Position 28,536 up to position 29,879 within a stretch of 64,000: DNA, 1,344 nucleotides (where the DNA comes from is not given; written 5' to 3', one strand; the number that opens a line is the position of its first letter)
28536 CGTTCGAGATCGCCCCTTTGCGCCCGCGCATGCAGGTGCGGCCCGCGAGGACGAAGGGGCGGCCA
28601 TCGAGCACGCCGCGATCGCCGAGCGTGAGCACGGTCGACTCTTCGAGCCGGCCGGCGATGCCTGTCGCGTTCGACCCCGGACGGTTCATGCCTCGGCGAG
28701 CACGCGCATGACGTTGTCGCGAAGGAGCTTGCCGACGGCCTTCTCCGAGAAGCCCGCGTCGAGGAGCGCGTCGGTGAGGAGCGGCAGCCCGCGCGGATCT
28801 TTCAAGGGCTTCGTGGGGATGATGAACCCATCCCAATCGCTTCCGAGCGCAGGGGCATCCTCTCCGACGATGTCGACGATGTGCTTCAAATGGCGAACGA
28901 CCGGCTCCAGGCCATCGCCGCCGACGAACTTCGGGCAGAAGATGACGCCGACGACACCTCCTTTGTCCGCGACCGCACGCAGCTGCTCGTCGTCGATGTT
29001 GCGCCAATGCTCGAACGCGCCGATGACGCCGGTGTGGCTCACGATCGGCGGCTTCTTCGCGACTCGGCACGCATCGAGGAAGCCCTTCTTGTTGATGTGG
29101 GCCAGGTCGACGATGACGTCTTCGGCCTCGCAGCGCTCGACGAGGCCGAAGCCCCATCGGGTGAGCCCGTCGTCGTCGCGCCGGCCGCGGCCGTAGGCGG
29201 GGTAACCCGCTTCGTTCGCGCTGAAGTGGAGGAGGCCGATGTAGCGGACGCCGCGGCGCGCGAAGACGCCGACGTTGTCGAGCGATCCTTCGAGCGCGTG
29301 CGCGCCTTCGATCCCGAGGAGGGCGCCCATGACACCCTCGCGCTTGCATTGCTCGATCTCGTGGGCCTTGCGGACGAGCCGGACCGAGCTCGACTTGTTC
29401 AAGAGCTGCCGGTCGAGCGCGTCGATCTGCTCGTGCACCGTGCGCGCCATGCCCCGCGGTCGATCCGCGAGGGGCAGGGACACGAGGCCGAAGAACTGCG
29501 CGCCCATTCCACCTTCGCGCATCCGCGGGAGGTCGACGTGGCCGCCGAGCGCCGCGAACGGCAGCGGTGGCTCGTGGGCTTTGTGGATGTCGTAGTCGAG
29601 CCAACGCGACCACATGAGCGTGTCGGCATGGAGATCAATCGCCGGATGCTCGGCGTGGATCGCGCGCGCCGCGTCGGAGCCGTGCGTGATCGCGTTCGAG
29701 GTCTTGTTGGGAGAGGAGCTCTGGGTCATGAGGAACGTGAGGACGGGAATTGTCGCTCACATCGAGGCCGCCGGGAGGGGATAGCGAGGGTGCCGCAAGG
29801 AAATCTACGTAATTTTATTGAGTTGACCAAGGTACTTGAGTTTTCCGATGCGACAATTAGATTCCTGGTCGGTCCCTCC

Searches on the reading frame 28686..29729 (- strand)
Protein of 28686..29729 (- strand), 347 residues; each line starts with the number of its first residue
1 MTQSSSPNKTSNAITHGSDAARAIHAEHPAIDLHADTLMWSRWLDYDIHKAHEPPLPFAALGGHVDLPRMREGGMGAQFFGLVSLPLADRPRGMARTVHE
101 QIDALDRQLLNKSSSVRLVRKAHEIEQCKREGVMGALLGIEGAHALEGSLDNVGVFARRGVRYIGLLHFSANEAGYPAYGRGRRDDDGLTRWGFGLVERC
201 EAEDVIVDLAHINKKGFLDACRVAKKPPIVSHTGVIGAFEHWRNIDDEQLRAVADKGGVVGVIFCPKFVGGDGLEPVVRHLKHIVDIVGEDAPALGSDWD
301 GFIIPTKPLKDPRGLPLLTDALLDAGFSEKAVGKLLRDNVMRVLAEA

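Call 80: search_protein_families(library=pfam, proteins=[window:28686-29729:-], max_evalue=0.001)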
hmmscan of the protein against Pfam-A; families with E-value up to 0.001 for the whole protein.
window:28686-29729:- (347 aa): 1 family
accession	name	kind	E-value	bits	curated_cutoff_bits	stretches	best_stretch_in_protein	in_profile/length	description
PF01244.27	Peptidase_M19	-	1.1e-77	261.8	26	1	24-345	2-318/319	Membrane dipeptidase (Peptidase family M19)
